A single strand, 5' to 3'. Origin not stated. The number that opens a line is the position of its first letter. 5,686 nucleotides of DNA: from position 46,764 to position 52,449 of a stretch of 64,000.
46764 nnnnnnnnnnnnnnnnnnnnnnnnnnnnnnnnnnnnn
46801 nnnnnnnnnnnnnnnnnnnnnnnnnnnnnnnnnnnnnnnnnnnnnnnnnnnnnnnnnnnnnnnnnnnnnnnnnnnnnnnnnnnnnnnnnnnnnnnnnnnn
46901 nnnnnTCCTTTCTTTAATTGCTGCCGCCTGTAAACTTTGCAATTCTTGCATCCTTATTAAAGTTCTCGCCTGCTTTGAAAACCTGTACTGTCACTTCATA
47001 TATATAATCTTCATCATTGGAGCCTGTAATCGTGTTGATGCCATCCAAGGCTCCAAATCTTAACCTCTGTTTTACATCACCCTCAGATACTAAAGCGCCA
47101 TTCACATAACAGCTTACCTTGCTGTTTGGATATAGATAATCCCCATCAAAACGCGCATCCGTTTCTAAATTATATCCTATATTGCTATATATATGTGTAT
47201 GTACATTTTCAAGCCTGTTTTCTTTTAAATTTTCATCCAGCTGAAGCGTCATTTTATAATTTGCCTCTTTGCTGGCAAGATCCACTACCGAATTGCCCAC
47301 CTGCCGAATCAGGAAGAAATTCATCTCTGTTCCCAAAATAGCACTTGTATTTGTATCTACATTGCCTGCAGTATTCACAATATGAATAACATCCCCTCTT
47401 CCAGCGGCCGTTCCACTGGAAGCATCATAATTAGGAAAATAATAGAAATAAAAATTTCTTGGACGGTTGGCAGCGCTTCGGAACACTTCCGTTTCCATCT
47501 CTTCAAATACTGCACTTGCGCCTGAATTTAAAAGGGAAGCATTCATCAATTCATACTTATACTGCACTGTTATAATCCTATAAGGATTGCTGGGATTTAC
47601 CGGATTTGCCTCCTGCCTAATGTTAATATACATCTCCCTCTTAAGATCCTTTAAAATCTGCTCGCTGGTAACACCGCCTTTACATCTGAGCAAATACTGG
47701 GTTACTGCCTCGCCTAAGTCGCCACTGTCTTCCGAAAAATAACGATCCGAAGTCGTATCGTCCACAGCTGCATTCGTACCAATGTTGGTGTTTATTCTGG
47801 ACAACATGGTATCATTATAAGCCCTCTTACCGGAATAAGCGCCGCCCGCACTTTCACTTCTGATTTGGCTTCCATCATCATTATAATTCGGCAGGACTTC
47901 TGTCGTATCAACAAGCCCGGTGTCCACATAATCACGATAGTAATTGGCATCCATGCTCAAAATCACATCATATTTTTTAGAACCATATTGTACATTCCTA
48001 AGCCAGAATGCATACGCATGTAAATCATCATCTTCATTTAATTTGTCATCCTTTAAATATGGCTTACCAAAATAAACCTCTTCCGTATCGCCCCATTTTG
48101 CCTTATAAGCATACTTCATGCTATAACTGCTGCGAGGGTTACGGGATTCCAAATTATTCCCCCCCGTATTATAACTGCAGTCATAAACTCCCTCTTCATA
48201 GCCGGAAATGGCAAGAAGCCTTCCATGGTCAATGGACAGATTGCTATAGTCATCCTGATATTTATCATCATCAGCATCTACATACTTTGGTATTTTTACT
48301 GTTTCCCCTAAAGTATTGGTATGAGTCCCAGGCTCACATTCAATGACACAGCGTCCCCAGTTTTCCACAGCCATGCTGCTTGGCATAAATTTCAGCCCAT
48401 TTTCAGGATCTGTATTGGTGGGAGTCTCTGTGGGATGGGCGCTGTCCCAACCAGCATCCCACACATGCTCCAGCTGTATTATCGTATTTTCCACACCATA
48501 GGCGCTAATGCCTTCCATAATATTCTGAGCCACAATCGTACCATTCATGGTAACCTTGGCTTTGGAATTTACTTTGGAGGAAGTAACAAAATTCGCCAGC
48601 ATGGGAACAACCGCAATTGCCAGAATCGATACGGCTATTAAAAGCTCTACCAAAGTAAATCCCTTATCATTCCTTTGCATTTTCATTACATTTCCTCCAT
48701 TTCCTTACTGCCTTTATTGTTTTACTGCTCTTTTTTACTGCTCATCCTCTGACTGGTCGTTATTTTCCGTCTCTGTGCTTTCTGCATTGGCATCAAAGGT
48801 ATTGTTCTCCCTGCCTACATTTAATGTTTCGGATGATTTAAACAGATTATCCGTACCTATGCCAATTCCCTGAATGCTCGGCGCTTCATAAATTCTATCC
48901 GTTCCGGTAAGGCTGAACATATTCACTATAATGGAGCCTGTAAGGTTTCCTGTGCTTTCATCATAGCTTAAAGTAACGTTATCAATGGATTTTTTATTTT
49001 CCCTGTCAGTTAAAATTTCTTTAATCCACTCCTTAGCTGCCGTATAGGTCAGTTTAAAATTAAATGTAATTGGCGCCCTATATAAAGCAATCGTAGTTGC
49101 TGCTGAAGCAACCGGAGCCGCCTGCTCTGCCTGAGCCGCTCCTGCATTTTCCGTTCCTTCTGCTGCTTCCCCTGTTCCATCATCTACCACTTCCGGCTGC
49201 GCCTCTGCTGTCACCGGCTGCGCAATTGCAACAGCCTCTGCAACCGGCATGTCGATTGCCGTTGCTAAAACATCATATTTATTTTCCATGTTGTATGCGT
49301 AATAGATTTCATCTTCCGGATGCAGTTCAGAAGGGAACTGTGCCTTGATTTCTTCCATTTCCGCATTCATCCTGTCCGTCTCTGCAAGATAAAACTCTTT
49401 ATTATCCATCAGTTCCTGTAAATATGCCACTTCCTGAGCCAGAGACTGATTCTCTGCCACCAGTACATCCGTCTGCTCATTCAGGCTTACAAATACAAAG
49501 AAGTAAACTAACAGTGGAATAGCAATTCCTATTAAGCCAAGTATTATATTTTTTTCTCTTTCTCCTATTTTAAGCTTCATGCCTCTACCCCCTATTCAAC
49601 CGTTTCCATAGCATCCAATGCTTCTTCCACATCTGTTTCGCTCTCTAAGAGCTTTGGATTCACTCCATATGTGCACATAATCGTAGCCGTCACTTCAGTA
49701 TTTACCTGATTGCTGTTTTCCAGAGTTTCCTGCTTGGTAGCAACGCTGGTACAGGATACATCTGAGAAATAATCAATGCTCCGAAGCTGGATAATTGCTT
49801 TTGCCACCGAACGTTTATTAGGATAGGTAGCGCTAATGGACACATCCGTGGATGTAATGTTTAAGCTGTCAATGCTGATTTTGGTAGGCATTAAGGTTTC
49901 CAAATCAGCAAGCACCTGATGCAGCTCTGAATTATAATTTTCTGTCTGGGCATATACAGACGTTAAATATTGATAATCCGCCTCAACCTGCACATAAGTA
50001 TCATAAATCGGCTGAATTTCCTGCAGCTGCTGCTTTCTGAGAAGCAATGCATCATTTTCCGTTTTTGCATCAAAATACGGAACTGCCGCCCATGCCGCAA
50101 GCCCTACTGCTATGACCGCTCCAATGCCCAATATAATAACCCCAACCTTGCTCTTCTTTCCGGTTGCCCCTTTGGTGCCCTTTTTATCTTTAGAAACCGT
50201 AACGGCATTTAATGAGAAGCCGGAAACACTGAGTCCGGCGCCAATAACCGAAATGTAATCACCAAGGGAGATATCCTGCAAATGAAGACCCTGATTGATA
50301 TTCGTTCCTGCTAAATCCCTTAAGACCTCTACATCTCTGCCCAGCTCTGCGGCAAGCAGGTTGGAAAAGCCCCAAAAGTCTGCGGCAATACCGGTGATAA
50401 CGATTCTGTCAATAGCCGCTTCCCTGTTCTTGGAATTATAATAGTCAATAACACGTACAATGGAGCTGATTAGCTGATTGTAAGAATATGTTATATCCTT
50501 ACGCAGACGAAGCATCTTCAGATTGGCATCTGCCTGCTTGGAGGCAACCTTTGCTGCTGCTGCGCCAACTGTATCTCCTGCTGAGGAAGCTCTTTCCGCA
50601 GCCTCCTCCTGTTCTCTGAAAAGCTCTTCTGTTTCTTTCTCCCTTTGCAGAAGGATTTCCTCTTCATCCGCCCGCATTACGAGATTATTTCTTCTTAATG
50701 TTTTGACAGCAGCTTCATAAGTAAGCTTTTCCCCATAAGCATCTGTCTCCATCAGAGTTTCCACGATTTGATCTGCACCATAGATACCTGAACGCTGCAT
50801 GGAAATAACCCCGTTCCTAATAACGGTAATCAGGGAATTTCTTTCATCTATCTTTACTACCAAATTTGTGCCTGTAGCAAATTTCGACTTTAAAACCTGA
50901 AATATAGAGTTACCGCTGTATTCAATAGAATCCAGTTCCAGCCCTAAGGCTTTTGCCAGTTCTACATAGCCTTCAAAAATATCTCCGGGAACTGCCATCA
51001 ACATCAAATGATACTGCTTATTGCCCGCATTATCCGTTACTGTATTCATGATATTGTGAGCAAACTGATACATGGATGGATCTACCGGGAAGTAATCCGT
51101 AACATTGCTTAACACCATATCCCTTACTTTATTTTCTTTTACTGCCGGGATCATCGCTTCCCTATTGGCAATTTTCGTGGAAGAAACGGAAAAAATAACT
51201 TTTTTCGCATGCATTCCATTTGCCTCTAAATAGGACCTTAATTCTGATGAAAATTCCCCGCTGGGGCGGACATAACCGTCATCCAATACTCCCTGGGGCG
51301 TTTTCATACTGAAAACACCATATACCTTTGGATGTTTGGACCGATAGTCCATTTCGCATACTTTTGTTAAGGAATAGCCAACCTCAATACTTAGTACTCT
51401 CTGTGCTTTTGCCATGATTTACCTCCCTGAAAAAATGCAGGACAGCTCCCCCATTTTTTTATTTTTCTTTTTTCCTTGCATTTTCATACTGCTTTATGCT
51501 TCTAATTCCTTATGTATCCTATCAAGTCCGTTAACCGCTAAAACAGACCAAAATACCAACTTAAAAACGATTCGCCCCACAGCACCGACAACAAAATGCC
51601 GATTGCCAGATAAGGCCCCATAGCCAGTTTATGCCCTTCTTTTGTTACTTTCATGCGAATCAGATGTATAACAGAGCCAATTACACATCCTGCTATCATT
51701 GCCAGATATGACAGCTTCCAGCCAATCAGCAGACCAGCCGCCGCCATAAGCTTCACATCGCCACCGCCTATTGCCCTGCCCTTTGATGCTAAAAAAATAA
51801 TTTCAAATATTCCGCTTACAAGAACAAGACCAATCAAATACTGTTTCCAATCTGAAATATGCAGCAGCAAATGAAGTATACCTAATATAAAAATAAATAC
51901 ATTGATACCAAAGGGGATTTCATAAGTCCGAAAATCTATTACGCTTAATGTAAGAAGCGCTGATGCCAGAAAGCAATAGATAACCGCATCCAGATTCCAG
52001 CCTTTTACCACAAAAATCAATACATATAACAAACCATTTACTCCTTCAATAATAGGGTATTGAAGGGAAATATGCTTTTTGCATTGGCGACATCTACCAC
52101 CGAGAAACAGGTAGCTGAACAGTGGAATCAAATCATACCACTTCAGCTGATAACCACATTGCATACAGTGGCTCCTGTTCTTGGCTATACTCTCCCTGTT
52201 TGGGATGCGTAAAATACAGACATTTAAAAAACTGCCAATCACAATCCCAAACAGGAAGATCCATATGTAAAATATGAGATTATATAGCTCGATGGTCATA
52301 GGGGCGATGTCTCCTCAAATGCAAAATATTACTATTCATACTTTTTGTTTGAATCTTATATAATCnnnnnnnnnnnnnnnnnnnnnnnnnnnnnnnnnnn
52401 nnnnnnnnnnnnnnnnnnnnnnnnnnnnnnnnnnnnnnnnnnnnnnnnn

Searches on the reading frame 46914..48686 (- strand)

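Call 7: search_protein_families(library=pfam, proteins=[window:46914-48686:-], max_evalue=0.01)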
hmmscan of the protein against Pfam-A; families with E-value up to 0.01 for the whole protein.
window:46914-48686:- (590 aa): 1 family
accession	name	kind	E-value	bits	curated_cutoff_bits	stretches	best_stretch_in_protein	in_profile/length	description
PF07963.17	N_methyl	-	7.5e-08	32.1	21.2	1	5-28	2-25/27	Prokaryotic N-terminal methylation motif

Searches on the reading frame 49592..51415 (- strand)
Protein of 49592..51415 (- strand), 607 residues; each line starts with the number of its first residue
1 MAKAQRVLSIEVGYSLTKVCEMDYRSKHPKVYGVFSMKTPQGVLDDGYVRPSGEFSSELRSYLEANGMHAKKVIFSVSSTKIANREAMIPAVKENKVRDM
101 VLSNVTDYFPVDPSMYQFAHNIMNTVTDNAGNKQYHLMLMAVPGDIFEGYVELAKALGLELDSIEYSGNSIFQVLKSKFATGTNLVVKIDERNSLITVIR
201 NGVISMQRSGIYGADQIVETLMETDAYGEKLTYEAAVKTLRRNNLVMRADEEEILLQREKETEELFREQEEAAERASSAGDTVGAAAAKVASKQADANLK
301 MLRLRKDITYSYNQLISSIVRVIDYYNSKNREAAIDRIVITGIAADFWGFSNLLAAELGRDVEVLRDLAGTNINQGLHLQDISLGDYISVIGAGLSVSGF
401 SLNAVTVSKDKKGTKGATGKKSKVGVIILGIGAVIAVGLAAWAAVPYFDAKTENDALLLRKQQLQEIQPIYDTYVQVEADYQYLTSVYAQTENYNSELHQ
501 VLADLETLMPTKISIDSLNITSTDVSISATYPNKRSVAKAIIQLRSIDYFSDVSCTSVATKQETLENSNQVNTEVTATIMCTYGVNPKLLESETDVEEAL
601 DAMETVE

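Call 7: search_protein_families(library=pfam, proteins=[window:49592-51415:-], max_evalue=0.01)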
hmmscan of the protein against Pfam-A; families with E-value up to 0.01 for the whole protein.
window:49592-51415:- (607 aa): 4 families
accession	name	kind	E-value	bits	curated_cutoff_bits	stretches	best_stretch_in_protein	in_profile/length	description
PF11104.14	PilM_2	-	3.6e-10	39.7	27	2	10-244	2-238/340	Type IV pilus assembly protein PilM;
PF05137.18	PilN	-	1.9e-05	25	22.8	1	500-566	1-64/78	Fimbrial assembly protein (PilN)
PF24800.1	DUF7702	-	0.0018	18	27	1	308-453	41-176/244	Domain of unknown function (DUF7702)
PF23153.1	Aip3p_Bud6_N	-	0.0085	16.8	27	0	467-513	28-74/109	Aip3p/Bud6 N-terminal domain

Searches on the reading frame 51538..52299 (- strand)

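Call 7: search_protein_families(library=pfam, proteins=[window:51538-52299:-], max_evalue=0.01)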
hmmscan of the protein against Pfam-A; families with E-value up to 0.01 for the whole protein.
window:51538-52299:- (253 aa): 2 families
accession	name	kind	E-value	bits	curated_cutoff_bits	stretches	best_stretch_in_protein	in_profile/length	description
PF06750.18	A24_N_bact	-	5.3e-35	119.8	23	1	16-97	1-82/84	Bacterial Peptidase A24 N-terminal domain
PF01478.23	Peptidase_A24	-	1e-18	68.1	26.5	1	109-211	1-102/104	Type IV leader peptidase family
